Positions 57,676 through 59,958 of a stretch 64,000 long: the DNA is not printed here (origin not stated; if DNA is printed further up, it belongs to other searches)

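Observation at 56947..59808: SAMHD1-like HD dNTPase coupled to an ImmA/IrrE metallopeptidase: candidate uncharacterised two-gene defence module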

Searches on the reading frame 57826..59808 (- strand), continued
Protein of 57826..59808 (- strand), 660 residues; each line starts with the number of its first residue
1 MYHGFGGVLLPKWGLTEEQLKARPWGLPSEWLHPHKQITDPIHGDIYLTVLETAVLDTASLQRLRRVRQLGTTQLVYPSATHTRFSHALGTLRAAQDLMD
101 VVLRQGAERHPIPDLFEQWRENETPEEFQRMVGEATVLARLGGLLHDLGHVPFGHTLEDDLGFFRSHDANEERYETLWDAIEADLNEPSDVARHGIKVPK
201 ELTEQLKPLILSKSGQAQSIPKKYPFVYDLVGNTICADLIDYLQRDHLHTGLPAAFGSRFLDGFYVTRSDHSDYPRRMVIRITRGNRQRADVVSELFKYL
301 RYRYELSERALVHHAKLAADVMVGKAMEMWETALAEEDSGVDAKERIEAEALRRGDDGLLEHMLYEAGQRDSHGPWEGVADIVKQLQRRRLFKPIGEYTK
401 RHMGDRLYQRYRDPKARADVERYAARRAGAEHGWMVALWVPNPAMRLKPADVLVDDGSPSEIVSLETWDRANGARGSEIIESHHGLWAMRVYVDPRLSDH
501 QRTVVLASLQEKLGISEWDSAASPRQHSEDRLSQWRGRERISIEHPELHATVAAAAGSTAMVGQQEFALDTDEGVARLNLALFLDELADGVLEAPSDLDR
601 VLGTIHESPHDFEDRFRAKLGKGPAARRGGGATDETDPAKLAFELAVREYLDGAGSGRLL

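Call 44: fold_search(model_id=the predicted structure, library=pdb)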
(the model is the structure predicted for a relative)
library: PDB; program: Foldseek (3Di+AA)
matches with E <= 10: 285; with E <= 0.001: 196
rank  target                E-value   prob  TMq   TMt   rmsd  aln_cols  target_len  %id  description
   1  9mr6_C                5.1e-15  1.00  0.50  0.71   6.0       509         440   21  X-ray crystal structure of SAMHD1 from Rhizophagus irregularis (released 2025-04-30)
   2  8gb1_D                9.3e-15  1.00  0.50  0.68   6.1       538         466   21  Crystal structure of SAMHD1 dimer bound to deoxyguanosine linked inhibitor (released 2023-06-07)
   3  8gb1_A                9.3e-15  1.00  0.48  0.65   7.2       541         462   22  Crystal structure of SAMHD1 dimer bound to deoxyguanosine linked inhibitor (released 2023-06-07)
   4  9mr6_A                1.1e-14  1.00  0.51  0.72   5.8       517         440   21  X-ray crystal structure of SAMHD1 from Rhizophagus irregularis (released 2025-04-30)
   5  9a40_E                1.8e-14  1.00  0.49  0.52   7.4       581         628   20  model of Cullin4 (released 2024-09-18)
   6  3irh_C                2.0e-14  1.00  0.49  0.68   6.1       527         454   18  Structure of an Enterococcus Faecalis HD-domain protein complexed with dGTP and dATP (released 2009-09-22)
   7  4rxp_A                3.6e-14  1.00  0.50  0.67   5.8       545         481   21  The structure of GTP-dATP-bound SAMHD1 (released 2015-03-11)
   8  6xu1_B                4.3e-14  1.00  0.51  0.67   5.7       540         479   21  Crystal structure of tetrameric human H215A-SAMHD1 (residues 109-626) with GTP, dAMPNPP and Mg (released 2020-06-24)
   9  5ao3_C                4.9e-14  1.00  0.49  0.70   5.9       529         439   21  Crystal structure of human SAMHD1 (amino acid residues 115-626) bound to GTP (released 2016-04-20)
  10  9ec2_D                6.1e-14  1.00  0.49  0.69   6.2       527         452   20  Crystal structure of SAMHD1 dimer bound to an inhibitor obtained from high-throughput chemical tethering to the guanin (released 2025-03-12)
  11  4bzc_B                6.3e-14  1.00  0.49  0.66   6.8       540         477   21  Crystal structure of the tetrameric dGTP-bound wild type SAMHD1 catalytic core (released 2013-10-23)
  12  4zwe_A                6.6e-14  1.00  0.50  0.67   6.1       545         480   20  Crystal structure of the dGTP-bound catalytic core of SAMHD1 T592V mutant (released 2015-09-02)
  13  4bzc_D                7.9e-14  1.00  0.49  0.67   6.9       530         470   22  Crystal structure of the tetrameric dGTP-bound wild type SAMHD1 catalytic core (released 2013-10-23)
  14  6txc_O                7.9e-14  1.00  0.50  0.68   6.1       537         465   20  Crystal structure of tetrameric human wt-SAMHD1 (residues 109-626) with GTP, dATP, dCMPNPP and Mg (released 2020-06-24)
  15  6txc_B                7.9e-14  1.00  0.49  0.65   6.4       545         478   20  Crystal structure of tetrameric human wt-SAMHD1 (residues 109-626) with GTP, dATP, dCMPNPP and Mg (released 2020-06-24)
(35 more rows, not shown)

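Call 54: list_cluster_members(proteins=[P0001, P0121, P0013, P0023, P0011])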
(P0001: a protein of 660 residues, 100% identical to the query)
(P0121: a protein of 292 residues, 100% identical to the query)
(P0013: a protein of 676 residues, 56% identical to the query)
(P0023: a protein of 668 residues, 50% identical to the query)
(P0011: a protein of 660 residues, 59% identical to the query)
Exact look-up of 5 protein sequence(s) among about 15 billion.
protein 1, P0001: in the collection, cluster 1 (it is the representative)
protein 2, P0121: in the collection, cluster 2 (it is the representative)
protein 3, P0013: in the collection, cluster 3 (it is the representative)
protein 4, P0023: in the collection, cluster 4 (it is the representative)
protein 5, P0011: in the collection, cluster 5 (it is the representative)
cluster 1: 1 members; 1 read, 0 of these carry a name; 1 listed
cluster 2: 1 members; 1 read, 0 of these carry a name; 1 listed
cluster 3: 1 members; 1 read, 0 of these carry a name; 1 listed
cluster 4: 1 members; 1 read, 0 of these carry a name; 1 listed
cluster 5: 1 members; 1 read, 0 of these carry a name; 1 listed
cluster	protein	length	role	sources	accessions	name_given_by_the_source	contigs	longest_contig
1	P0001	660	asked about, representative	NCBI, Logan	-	-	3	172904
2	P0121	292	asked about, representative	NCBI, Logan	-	-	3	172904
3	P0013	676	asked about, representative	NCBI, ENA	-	-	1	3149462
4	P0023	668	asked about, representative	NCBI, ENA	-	-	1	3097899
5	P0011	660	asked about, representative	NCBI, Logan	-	-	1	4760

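Call 72: search_protein_families(library=padloc, proteins=[L169:6735-9071:-, L169:5732-6613:-, L169:3906-5744:-, L169:1598-2995:-, L169:12969-15470:-, L169:15471-16457:-, L169:16886-19033:+, L003:2612-4705:+, L003:4832-9946:+, L005:16995-19178:+], max_evalue=0.00001)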
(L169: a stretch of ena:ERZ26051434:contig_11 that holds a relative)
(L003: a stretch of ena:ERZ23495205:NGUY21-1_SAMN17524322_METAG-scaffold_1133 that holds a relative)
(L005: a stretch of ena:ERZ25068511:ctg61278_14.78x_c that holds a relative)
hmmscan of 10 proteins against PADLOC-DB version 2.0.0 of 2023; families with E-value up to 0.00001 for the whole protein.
L169:6735-9071:- (778 aa): 2 families
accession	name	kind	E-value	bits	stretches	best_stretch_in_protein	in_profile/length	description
PDLC02205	MzaC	-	6.7e-85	283.8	2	149-677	282-839/952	-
PDLC03202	Helicase_II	-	1.4e-32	110.9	1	33-492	40-443/621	Type II helicase domain protein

L169:5732-6613:- (293 aa): 1 family
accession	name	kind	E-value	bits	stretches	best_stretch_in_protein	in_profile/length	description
PDLC02206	MzaD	-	5.3e-08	30.7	1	97-186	144-238/342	-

L169:3906-5744:- (612 aa): 1 family
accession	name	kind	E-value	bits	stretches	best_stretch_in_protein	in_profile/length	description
PDLC04582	PDC-M33A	-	1.7e-08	31.6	0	95-164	105-168/627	-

L169:1598-2995:- (465 aa): 0 families

L169:12969-15470:- (833 aa): 6 families
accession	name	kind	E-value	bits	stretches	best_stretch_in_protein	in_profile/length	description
PDLC02198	IetS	-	2.2e-33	113.2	1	279-823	251-784/795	-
PDLC04233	IetS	-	1.2e-29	101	2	456-824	497-850/855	-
PDLC02197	IetS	-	1e-22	78.2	1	232-644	210-580/749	-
PDLC02201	IetS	-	4.8e-15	52.9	1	236-642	210-569/781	-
PDLC02199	IetS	-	1.8e-14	50.9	1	278-644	312-649/826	-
PDLC02200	IetS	-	1.2e-07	28.3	1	416-643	393-596/780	-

L169:15471-16457:- (328 aa): 6 families
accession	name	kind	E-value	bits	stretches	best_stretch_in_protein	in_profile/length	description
PDLC04232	IetA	-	3.2e-72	241.7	1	1-318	1-318/330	-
PDLC02196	IetA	-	2.4e-67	226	1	3-317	3-322/374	-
PDLC02195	IetA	-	2.5e-53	179.8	1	73-310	90-331/395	-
PDLC04231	IetA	-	1.1e-37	128.2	1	1-255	1-254/262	-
PDLC00914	TRIP13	-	1.2e-11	42.7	1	119-263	72-233/302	TRIP13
PDLC00915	TRIP13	-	4.4e-11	40.7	1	121-265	66-228/302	TRIP13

L169:16886-19033:+ (715 aa): 0 families

L003:2612-4705:+ (697 aa): 25 families
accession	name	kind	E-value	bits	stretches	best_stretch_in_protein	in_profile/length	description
PDLC01087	C3a187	-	4.9e-26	89.7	1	419-689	305-553/559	NERD+UvrD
PDLC00132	GajB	-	1.5e-21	74.7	2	426-523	205-307/625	UrvD helicase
PDLC00117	GajB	-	1.2e-18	65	2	603-676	507-572/604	UrvD helicase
PDLC03802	RTasHel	-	4.7e-17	60.1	1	234-520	7-276/675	DRT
PDLC00114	GajB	-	5.5e-15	53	1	422-597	202-378/635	UrvD helicase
PDLC00104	GajB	-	1.7e-13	48.2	1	584-676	479-561/574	UrvD helicase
PDLC00127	GajB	-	5.8e-11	39.6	1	608-675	503-563/594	UrvD helicase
PDLC00130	GajB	-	1.3e-10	38.2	0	607-677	505-567/589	UrvD helicase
PDLC00107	GajB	-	2e-10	38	0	596-677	465-555/587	UrvD helicase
PDLC00103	GajB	-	4.5e-10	37.1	1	423-582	199-358/612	UrvD helicase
PDLC00106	GajB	-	6.1e-10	36.2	0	235-316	6-90/577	UrvD helicase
PDLC00123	GajB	-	7.3e-10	36.1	1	606-675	437-504/540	UrvD helicase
PDLC00129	GajB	-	1e-09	35.6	1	435-530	226-322/594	UrvD helicase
PDLC00112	GajB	-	1.6e-08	31.7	1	605-677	489-555/581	UrvD helicase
PDLC00143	GajB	-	8.1e-08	29.3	0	434-509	199-281/632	UrvD helicase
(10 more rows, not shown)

L003:4832-9946:+ (1704 aa): 74 families (the best 25 are shown)
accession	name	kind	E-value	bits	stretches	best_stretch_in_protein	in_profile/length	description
PDLC02864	DpdF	-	3.3e-121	404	1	267-657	6-370/610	DpdF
PDLC02870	DpdF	-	4.3e-97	323.8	1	292-656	13-360/534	DpdF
PDLC02861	DpdF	-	6e-94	313.5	1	267-632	12-350/611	DpdF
PDLC03928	PsyrT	-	5e-91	304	1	269-657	6-377/689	-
PDLC02865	DpdF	-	9.1e-78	260.1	1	269-629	745-1084/1499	DpdF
PDLC01089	C3a193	-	7.5e-59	198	1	310-676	270-642/983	poss. alt. Cas3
PDLC00117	GajB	-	6.8e-55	184.7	3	1178-1318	181-308/604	UrvD helicase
PDLC02859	DpdF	-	2.5e-49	166.2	1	296-632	104-433/545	DpdF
PDLC00114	GajB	-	2.9e-48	162.9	2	1178-1415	178-383/635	UrvD helicase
PDLC02872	DpdF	-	4.2e-48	162.5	1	297-643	162-523/859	DpdF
PDLC02855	DpdF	-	1.1e-47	160.8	1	308-635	158-489/825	DpdF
PDLC03802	RTasHel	-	1.5e-47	160.9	2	1179-1313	156-274/675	DRT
PDLC02867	DpdF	-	7.9e-47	158.1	1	273-632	122-485/855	DpdF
PDLC00132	GajB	-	1e-45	154.5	2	1178-1314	177-301/625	UrvD helicase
PDLC02868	DpdF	-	8.2e-45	150.9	2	294-502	340-545/1078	DpdF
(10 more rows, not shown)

L005:16995-19178:+ (727 aa): 12 families
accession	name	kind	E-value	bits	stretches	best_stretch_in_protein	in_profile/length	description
PDLC03859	LmuB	-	9.3e-22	75.9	1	146-563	209-593/611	-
PDLC04135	mad3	-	8.8e-19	66.3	1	3-557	22-325/374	mads_3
PDLC03865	LmuB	-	9.7e-16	55.1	1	488-557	901-976/1007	-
PDLC04891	PDC-S06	-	5e-14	49.7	1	468-580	600-714/858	-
PDLC04893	PDC-S06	-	9.8e-11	38.8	1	479-566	607-695/862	-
PDLC04888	PDC-S06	-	1.5e-10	37.9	1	490-567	622-698/851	-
PDLC04178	HEC-01A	-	4.9e-10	37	1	461-558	231-330/399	-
PDLC04892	PDC-S06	-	6.9e-09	32.5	1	490-556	612-675/843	-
PDLC03868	LmuB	-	2.4e-07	27.4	1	2-465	27-481/1035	-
PDLC04140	mad8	-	3.5e-07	28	0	3-116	27-101/314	mads_8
PDLC04175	HEC-01A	-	3.7e-07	27.5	0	492-567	249-317/363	-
PDLC02980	AriA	-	4.6e-07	28.1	0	488-556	234-300/304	-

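Call 73: search_dna_similar(query=window:57826-59808:-, collection=plasmids, mode=protein, max_evalue=1e-10, max_rows=15)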
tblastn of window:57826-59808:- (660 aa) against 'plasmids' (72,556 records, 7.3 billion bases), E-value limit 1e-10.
Records with a match: 32; places in all: 32; records where one place covers at least 80% of the query: 0.
Best place of each record, by identity: <60% 32.
By first word of the organism name: Labrenzia 5; Phaeobacter 4; Klebsiella 3; Bacillus 2; Listeria 2; Roseibium 2; Methylocystis 2; Thermomicrobium 1; Paenibacillus 1; Staphylococcus 1; and 9 more.
By predicted mobility (MOB-suite, as given by PLSDB): non-mobilizable 19; mobilizable 7; conjugative 6.
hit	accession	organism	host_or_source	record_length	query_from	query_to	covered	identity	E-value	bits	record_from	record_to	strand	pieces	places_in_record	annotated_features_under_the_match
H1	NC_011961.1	Thermomicrobium roseum DSM 5159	-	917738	38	443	62%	28.4%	3e-17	94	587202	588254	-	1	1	HD domain-containing protein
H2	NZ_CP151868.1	Bacillus thuringiensis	tobacco,mixed culture,leaves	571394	36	446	62%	24.0%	4e-11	74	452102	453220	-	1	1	HD domain-containing protein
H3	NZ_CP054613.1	Paenibacillus cellulosilyticus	cell culture,soil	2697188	36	395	55%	25.1%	6e-15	87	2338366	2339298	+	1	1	none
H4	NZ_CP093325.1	Bacillus sp. N5-665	whole organism,peat soil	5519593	36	402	56%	23.9%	2e-13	82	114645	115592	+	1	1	none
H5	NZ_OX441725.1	Staphylococcus aureus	Sus scrofa,bacterial culture,Dust sample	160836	36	395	55%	24.0%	3e-12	78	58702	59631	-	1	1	HD domain-containing protein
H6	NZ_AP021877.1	Desulfosarcina ovata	-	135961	36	331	45%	28.5%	1e-17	96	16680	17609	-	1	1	HD domain-containing protein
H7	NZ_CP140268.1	Priestia megaterium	Single cell,ginseng rhizosphere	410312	28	327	45%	28.0%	7e-15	87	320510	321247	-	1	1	HD domain-containing protein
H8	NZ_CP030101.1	Listeria monocytogenes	Environment,water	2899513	29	328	45%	27.2%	3e-15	87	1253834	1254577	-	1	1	none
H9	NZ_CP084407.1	Sphingobium sp. CFD-2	cell culture,soil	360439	36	319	43%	28.6%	3e-17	94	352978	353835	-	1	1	HD domain-containing protein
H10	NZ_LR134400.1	Listeria monocytogenes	Homo sapiens,Vein blood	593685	29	328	45%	25.6%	9e-16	89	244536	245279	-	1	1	HD domain-containing protein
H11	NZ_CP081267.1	Phaeobacter inhibens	-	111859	48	334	43%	26.4%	1e-10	73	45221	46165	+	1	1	hypothetical protein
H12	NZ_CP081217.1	Phaeobacter inhibens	-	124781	48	334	43%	26.4%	1e-10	73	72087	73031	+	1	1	hypothetical protein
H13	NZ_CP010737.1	Phaeobacter inhibens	cell culture,clam larvae aquaculture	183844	48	334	43%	26.4%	1e-10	73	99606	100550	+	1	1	hypothetical protein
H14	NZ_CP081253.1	Phaeobacter inhibens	-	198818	48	334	43%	26.4%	1e-10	73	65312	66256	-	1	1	hypothetical protein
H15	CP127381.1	Aerococcus tenax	Homo sapiens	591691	36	258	34%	31.1%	3e-12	78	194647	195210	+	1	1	HD domain-containing protein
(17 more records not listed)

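Call 74: search_dna_similar(query=window:57826-59808:-, collection=phages, mode=protein, max_evalue=1e-10, max_rows=10)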
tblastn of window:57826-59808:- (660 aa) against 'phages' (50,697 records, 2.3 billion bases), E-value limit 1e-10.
Records with a match: 10; places in all: 10; records where one place covers at least 80% of the query: 0.
Best place of each record, by identity: <60% 10.
By first word of the organism name: Listeria 6; Staphylococcus 2; Enterococcus 1; Klebsiella 1.
By host as written in the record: Listeria monocytogenes 6; Staphylococcus aureus 2; Enterococcus faecalis 1; Klebsiella pneumoniae ST11-VIM1 1.
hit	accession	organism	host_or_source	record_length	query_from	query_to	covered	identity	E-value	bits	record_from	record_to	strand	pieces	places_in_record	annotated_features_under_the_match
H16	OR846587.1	Enterococcus phage Efs 1-1-1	Enterococcus faecalis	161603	36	465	65%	24.9%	1e-12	78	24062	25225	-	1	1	record has no annotation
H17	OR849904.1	Staphylococcus phage SA 1298 Kay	Staphylococcus aureus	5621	36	395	55%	24.0%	6e-13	78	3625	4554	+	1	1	record has no annotation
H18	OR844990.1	Staphylococcus phage SA 1306 Kay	Staphylococcus aureus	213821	36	395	55%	23.9%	1e-12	78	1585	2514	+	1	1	record has no annotation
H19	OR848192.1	Listeria phage LM 4-14-1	Listeria monocytogenes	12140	29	328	45%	27.2%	9e-16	87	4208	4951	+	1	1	record has no annotation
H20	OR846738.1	Listeria phage LM 4-11-1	Listeria monocytogenes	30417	29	328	45%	27.2%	1e-15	87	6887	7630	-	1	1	record has no annotation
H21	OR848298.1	Listeria phage LM 4-14-1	Listeria monocytogenes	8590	29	328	45%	25.6%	3e-16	89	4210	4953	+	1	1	record has no annotation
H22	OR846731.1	Listeria phage LM 4-11-1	Listeria monocytogenes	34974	29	328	45%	25.6%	3e-16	89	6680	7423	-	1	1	record has no annotation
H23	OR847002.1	Listeria phage LM 4-11-1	Listeria monocytogenes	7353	36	251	33%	29.9%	3e-11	73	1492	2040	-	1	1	record has no annotation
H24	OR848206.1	Listeria phage LM 4-14-1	Listeria monocytogenes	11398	36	251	33%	29.9%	3e-11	73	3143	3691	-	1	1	record has no annotation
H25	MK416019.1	Klebsiella phage ST11-VIM1phi8.3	Klebsiella pneumoniae ST11-VIM1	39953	37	256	33%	27.1%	1e-12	78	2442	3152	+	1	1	HD domain-containing protein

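Call 76: search_protein_families(library=phrogs, proteins=[window:57826-59808:-], max_evalue=0.001)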
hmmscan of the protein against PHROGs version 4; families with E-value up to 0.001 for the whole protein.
window:57826-59808:- (660 aa): 1 family
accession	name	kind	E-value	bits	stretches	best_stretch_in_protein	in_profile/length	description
phrog_35128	-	unknown function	1.4e-13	51.6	1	36-159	9-126/511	-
